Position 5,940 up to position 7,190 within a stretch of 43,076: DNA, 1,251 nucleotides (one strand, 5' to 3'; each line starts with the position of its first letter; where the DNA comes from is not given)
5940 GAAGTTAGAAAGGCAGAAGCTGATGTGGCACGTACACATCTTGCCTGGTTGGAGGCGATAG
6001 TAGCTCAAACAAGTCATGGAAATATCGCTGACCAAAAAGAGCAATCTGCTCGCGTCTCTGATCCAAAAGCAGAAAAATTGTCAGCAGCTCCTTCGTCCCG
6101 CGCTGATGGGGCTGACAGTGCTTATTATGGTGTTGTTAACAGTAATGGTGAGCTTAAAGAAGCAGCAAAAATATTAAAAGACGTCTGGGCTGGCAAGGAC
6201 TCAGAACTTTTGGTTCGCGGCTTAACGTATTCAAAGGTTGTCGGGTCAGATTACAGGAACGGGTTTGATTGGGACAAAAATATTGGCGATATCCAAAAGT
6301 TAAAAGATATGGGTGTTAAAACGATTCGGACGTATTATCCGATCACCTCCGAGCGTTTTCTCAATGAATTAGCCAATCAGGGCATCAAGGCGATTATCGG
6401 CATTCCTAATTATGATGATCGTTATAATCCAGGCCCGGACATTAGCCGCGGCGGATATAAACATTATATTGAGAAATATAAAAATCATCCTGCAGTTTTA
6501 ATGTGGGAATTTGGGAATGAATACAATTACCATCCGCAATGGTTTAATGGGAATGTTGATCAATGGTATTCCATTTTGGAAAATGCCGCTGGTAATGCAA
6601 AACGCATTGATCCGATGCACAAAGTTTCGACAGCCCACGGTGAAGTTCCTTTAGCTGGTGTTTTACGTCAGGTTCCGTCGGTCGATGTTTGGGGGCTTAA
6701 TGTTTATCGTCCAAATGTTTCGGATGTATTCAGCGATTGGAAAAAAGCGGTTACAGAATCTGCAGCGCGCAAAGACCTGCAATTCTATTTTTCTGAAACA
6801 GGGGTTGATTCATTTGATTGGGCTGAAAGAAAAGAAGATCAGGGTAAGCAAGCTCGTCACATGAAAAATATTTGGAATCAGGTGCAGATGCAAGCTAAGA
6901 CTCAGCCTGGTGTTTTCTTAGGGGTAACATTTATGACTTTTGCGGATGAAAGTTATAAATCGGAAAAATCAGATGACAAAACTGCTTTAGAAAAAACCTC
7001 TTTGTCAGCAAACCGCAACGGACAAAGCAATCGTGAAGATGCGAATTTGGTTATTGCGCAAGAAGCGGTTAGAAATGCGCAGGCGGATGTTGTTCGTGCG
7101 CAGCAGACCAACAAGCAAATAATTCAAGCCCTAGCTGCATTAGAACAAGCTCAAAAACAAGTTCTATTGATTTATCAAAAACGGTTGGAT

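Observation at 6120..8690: Cell-wall attack cassette: GH-A glycosidase, lytic transglycosylase and a catalytically degenerate LytM domain within 2.6 kb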

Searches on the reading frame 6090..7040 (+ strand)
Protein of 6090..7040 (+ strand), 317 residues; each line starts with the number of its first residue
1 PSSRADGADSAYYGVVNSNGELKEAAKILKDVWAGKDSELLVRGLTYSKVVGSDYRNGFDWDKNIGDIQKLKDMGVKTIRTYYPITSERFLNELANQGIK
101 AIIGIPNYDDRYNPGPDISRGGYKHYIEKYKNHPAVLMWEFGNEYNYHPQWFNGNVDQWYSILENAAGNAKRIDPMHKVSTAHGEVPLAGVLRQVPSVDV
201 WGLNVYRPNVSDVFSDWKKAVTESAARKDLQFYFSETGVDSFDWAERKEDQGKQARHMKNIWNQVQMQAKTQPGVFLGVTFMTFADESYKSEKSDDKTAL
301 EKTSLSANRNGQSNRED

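Call 14: search_solved_structures(query=window:6090-7040:+, max_evalue=1, show_alignments=2)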
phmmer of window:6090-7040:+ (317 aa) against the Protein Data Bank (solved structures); distinct sequences matched with E-value up to 1: 32.
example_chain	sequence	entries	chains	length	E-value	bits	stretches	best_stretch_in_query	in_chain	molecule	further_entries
9oro_A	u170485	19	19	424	3.6e-08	36.1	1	68-207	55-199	Glycoside hydrolase family 158 | GH158(Pro)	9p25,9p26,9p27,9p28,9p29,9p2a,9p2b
6pal_A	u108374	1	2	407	2.3e-07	33.4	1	46-209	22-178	Uncharacterized protein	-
6d7j_A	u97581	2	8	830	0.00066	22.1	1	66-243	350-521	Beta-Glucuronidase | Glycosyl hydrolase family 2, TIM barrel domain protein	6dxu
5z3k_A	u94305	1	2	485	0.0012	21.2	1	134-181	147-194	glucosidase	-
1bhg_A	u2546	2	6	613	0.0021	20.4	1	53-182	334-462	BETA-GLUCURONIDASE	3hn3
7cwd_A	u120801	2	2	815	0.0028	20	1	68-145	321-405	beta-glalactosidase | beta-galactosidase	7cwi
3gm8_A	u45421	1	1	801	0.0093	18.3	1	69-146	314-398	Glycoside hydrolase family 2, candidate beta-glycosidase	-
6u7i_A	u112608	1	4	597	0.01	18.2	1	56-166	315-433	Beta-glucuronidase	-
5t98_A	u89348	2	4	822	0.013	17.8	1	68-208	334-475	Glycoside Hydrolase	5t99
4jkk_A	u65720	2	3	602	0.015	17.6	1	58-148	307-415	Beta-glucuronidase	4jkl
6d1p_A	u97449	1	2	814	0.032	16.5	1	123-180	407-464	Glycosyl hydrolases family 2, sugar binding domain protein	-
8dhl_A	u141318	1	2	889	0.038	16.3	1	55-219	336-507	Glycosyl hydrolase family 2, sugar binding domain protein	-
9ta3_A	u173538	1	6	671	0.049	15.9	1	125-149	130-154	Beta-galactosidase LacZ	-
6xxw_A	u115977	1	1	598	0.052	15.8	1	51-180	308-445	Beta-glucuronidase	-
6u7j_A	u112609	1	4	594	0.097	14.9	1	50-146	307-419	Beta-glucuronidase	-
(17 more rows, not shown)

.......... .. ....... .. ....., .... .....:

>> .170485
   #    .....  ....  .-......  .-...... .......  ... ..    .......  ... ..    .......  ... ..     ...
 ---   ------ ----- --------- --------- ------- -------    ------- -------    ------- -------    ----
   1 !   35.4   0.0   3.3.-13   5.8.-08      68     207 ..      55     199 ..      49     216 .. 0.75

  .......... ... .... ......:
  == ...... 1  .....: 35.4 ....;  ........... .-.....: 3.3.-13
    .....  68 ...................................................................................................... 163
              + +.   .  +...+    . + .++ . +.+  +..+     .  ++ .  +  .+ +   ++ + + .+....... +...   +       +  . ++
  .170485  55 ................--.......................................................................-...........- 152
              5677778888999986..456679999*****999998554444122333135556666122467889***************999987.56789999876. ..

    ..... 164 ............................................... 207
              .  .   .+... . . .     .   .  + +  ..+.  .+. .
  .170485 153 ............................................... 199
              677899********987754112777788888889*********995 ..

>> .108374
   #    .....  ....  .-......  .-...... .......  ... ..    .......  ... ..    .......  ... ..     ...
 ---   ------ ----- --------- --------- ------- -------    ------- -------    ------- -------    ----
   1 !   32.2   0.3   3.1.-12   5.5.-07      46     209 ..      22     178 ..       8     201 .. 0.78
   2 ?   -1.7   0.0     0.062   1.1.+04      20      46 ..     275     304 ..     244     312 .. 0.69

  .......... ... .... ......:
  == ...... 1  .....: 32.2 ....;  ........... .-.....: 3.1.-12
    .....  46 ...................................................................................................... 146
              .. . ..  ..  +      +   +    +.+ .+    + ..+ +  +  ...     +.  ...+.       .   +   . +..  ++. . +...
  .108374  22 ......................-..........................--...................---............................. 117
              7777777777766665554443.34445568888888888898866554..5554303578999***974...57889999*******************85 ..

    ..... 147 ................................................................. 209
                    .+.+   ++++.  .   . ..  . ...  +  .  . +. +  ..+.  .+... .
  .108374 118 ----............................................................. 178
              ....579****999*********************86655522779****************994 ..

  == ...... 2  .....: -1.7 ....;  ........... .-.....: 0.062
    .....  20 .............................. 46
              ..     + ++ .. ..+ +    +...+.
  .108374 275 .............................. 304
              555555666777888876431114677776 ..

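Call 47: search_solved_structures(query=A4, max_evalue=0.001, show_alignments=2)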
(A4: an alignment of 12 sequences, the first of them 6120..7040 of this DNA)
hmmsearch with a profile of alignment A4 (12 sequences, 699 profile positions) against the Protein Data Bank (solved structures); distinct sequences matched with E-value up to 0.001: 94 (the best 60 are shown).
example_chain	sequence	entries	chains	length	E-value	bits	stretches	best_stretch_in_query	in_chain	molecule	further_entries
9oro_A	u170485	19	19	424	3.2e-17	65.9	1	71-211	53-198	Glycoside hydrolase family 158 | GH158(Pro)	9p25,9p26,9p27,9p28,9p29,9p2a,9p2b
5t98_A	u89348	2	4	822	2.5e-10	43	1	32-149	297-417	Glycoside Hydrolase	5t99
6d7j_A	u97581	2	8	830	4.2e-10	42.3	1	35-152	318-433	Beta-Glucuronidase | Glycosyl hydrolase family 2, TIM barrel domain protein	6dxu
4cu6_A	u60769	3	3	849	6.7e-10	41.6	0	29-104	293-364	BETA-GALACTOSIDASE | GLYCOSIDE HYDROLASE 2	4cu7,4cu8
4cuc_A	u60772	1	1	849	6.7e-10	41.6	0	29-104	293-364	BETA-GALACTOSIDASE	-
3gm8_A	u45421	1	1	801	8.4e-10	41.3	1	35-149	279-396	Glycoside hydrolase family 2, candidate beta-glycosidase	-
6s6z_A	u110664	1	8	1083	2.3e-09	39.9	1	27-107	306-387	Beta-galactosidase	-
6sd0_A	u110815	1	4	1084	2.3e-09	39.9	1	27-107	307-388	Beta-galactosidase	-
6ncw_A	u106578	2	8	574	3.4e-09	39.3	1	27-149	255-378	Beta-galacturonidase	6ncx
4ypj_A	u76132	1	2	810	4.6e-09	38.9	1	32-149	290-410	Beta galactosidase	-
1yq2_A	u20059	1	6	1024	6e-08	35.2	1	27-149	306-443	beta-galactosidase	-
9bey_A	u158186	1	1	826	1.2e-07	34.2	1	37-149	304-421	GH2 beta-galactosidase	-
6qub_B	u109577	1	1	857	5.3e-07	32.1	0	35-107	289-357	Beta-galactosidase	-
6qub_A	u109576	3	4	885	8.2e-07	31.4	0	35-107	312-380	Beta-galactosidase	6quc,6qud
5uj6_A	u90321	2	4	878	8.5e-07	31.4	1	35-149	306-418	Glycosyl hydrolases family 2, sugar binding domain protein | Beta-galactosidase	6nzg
6pal_A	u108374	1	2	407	1.2e-06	30.9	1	129-246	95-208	Uncharacterized protein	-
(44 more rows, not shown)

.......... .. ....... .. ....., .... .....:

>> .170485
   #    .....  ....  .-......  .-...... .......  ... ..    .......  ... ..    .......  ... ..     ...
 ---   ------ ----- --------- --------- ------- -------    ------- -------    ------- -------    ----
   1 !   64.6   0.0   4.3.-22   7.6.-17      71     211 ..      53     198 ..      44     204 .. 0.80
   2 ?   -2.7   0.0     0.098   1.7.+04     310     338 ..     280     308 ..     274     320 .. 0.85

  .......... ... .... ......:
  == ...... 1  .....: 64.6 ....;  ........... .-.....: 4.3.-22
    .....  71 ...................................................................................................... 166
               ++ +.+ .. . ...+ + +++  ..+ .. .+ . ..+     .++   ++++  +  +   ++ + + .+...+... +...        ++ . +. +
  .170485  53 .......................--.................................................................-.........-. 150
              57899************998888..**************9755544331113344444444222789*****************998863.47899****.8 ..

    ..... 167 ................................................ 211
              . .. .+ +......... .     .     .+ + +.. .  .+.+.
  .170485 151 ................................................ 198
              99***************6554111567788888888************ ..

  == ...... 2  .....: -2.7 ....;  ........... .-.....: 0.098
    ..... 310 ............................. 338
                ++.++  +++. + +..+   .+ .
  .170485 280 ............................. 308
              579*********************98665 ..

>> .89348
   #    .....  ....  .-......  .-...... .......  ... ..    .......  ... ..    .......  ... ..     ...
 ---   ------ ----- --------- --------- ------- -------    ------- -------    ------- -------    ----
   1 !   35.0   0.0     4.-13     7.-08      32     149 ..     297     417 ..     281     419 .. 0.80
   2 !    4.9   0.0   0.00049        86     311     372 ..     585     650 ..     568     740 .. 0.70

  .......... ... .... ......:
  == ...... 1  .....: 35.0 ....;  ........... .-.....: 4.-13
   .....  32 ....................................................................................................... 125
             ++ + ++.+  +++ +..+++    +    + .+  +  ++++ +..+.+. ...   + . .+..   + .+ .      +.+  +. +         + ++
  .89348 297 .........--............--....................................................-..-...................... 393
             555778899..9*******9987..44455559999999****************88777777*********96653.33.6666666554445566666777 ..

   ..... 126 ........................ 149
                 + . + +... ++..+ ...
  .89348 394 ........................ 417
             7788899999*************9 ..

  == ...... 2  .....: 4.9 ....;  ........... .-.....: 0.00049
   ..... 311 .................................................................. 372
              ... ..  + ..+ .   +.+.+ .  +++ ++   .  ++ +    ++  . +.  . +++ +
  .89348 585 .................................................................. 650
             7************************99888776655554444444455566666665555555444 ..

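Call 60: search_protein_families(library=phrogs, proteins=[window:6120-7040:+], max_evalue=0.01)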
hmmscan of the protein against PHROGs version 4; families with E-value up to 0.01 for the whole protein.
window:6120-7040:+ (307 aa): 0 families

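Call 61: search_protein_families(library=ncbifam, proteins=[window:6120-7040:+], max_evalue=0.01)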
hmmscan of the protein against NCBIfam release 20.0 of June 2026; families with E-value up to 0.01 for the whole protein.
window:6120-7040:+ (307 aa): 3 families
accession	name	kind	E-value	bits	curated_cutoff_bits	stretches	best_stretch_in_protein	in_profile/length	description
NF041462.1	GalA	equivalog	8.2e-07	27.5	900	1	58-205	333-466/763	beta-galactosidase GalA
NF049891.1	Bet1-4galacdseBT4156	equivalog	1.3e-05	23.3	1700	1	55-137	331-410/946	exo-beta-1,4-galactosidase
NF007538.0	PRK10150.1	equivalog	0.00038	18.9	544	0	115-196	401-475/607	beta-glucuronidase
